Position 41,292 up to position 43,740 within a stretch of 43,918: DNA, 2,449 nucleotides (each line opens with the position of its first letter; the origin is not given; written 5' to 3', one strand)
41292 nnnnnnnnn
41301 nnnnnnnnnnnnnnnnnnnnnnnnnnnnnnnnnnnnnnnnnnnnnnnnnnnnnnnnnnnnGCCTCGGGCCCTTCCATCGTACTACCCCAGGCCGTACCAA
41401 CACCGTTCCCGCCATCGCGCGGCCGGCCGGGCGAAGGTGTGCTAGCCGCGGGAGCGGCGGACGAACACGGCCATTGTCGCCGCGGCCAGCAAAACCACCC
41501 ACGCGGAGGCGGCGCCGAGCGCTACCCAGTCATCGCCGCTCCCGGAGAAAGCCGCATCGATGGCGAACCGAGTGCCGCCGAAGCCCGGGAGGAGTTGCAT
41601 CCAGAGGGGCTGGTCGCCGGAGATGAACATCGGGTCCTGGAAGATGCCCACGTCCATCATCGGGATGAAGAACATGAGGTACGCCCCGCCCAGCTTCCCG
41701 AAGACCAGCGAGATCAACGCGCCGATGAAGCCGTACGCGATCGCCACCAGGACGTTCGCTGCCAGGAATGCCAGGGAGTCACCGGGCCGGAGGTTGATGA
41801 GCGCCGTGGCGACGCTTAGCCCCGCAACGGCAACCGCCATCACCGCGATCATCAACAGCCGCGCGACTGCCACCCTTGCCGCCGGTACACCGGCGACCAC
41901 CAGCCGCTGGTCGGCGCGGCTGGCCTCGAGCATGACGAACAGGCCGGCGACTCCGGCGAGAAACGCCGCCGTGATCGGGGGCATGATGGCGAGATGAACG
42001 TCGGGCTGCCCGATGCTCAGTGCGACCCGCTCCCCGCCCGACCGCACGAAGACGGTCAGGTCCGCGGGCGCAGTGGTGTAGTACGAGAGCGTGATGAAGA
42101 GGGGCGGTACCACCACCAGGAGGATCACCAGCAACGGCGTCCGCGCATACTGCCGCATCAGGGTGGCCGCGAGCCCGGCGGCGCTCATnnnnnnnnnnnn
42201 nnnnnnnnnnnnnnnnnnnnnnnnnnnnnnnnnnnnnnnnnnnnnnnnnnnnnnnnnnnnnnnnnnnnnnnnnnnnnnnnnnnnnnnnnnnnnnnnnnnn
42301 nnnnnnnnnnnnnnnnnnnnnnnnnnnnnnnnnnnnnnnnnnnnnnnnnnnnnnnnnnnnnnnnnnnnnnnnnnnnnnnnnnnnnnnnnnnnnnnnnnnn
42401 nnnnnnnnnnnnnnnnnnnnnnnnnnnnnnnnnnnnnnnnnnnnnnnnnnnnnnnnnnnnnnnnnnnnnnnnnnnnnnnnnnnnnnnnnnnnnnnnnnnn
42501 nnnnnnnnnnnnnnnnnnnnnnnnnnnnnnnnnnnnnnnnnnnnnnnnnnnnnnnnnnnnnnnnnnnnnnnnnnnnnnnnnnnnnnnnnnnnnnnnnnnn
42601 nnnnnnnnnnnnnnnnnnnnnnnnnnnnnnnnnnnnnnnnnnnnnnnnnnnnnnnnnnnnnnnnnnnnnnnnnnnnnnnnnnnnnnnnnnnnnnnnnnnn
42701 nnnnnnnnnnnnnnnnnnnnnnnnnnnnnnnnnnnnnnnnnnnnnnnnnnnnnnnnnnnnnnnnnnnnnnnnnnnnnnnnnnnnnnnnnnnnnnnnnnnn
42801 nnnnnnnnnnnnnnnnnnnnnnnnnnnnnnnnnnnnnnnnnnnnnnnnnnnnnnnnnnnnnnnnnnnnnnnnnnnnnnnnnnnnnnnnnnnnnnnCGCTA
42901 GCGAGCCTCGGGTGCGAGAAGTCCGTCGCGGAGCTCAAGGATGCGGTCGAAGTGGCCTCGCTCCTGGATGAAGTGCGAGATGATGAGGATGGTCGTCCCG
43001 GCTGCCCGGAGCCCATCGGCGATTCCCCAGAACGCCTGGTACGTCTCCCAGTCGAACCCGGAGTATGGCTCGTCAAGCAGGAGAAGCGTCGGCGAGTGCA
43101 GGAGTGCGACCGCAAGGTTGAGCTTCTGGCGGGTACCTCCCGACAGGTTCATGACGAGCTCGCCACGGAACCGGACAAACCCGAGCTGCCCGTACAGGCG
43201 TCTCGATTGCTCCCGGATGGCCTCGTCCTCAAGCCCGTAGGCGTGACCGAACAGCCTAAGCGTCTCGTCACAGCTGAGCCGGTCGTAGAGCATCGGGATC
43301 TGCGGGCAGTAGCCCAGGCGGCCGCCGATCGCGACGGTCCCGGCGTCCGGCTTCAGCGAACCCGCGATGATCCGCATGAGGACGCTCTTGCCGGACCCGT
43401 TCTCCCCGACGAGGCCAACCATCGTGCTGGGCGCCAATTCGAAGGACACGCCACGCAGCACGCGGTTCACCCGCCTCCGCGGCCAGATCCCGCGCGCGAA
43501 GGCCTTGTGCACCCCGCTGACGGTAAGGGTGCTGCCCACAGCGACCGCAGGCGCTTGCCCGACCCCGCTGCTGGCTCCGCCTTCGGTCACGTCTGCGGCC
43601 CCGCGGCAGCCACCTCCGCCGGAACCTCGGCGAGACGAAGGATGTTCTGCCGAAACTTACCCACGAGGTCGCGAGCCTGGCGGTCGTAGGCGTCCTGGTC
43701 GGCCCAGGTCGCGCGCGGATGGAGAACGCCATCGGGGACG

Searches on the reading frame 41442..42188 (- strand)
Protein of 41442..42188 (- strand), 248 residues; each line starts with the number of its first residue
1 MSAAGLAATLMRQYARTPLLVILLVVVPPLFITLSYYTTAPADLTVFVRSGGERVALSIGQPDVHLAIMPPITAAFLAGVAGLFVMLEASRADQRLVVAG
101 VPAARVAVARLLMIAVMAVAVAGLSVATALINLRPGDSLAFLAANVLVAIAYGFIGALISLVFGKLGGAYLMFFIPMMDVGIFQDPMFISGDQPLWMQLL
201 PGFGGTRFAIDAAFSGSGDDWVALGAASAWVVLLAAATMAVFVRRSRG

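Call 13: search_protein_families(library=pfam, proteins=[window:41442-42188:-])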
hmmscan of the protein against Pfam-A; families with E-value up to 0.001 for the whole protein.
window:41442-42188:- (248 aa): 1 family
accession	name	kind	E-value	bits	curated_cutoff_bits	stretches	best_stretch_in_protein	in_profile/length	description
PF12698.13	ABC2_membrane_3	-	0.00013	21.6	31.6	1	77-241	176-344/347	ABC-2 family transporter protein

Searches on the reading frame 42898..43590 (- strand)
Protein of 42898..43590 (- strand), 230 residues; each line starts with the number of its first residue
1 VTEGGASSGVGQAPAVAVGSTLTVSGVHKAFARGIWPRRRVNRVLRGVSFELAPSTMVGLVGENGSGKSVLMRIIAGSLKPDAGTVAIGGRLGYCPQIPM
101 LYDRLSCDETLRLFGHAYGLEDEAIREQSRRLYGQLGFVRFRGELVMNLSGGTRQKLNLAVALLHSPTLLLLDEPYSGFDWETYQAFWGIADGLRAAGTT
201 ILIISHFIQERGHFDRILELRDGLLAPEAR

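Call 38: find_encoding_contigs(protein=window:42898-43590:-, flank=10000, max_places=3)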
Protein window:42898-43590:- (230 aa): 23 contigs read that carry it; 3 places shown.
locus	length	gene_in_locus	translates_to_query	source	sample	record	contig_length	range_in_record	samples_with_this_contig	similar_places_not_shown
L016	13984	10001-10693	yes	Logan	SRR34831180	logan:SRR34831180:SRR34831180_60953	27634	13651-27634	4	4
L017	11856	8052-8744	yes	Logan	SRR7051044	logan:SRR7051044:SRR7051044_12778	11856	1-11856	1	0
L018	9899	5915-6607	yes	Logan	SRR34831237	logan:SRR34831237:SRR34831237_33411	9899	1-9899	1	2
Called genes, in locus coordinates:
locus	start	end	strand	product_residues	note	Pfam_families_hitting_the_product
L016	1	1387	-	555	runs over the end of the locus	PF03109:ABC1, PF27536:UbiB_helical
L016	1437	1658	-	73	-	-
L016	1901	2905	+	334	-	-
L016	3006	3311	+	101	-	PF01527:HTH_Tnp_1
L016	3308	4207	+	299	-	PF13276:HTH_21, PF00665:rve, PF13683:rve_3, PF13333:rve_2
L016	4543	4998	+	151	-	-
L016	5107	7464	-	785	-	PF03636:Glyco_hydro_65N, PF03632:Glyco_hydro_65m, PF03633:Glyco_hydro_65C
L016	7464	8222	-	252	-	PF00702:Hydrolase, PF13419:HAD_2, PF13242:Hydrolase_like (weak)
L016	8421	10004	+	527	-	PF01293:PEPCK_ATP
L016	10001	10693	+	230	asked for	PF00005:ABC_tran, PF13304:AAA_21 (faint)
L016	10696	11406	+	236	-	-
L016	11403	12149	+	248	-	-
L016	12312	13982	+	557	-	?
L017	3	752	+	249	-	?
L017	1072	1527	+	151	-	-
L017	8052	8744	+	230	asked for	PF00005:ABC_tran, PF13304:AAA_21 (faint)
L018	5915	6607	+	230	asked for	PF00005:ABC_tran, PF13304:AAA_21 (faint)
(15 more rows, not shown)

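Call 55: search_protein_families(library=pfam, max_evalue=0.1, proteins=[L016:1437-1658:-, L016:4543-4998:+])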
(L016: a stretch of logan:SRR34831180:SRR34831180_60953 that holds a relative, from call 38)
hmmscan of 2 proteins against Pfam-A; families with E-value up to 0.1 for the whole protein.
L016:1437-1658:- (73 aa): 0 families

L016:4543-4998:+ (151 aa): 3 families
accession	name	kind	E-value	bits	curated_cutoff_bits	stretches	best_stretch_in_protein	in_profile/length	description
PF04932.20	Wzy_C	-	0.0069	16.6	31.7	1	60-112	7-58/149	O-Antigen ligase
PF13567.11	DUF4131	-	0.032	14.4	31.6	1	71-118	6-54/165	Domain of unknown function (DUF4131)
PF24388.1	Permuted_GreAB-C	-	0.05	13.7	27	1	110-148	7-43/54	Permuted GreAB-C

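Call 56: find_homologous_proteins(query=L016:1901-2905:+, max_evalue=1e-20)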
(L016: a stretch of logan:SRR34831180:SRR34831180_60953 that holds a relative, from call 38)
Query L016:1901-2905:+ (334 aa): 4917 proteins with E <= 1e-20 among 8000 candidates; the best 120 are listed.
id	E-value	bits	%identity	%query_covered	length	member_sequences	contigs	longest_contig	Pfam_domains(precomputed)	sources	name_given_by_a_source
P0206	9.6e-207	704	99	100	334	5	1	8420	PF03824.23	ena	-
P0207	1.9e-175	601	84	100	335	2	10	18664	PF03824.23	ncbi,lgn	-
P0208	1.1e-162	559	77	100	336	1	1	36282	PF03824.23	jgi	-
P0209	5.0e-157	540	76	100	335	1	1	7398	-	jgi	jgi:hypothetical protein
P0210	7.7e-157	540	75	99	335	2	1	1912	PF03824.23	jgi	jgi:high-affinity nickel-transport protein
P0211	9.8e-156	536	78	100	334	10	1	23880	-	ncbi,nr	ncbi:MAG: hypothetical protein L6Q80_07450 [Dehalococcoidia bacterium]|nr:hypothetical protein [Deha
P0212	1.2e-154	532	74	100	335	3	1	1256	-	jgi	jgi:hypothetical protein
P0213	4.9e-151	520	75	97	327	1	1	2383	-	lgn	-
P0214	7.3e-151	520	73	100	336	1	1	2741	-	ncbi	ncbi:MAG: hypothetical protein ACR2NO_06315 [Chloroflexota bacterium]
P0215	8.2e-151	520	72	100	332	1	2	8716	-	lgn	-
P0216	2.4e-149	515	72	100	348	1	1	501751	-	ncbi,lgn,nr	ncbi:MAG: hypothetical protein HYX53_06420 [Chloroflexi bacterium]|nr:hypothetical protein [Chlorofl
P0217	1.9e-148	512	74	99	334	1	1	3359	-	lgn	-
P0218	6.5e-142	490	71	99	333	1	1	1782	-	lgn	-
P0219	7.8e-139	480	70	100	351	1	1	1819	-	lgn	-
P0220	1.1e-137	477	68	100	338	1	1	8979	-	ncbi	-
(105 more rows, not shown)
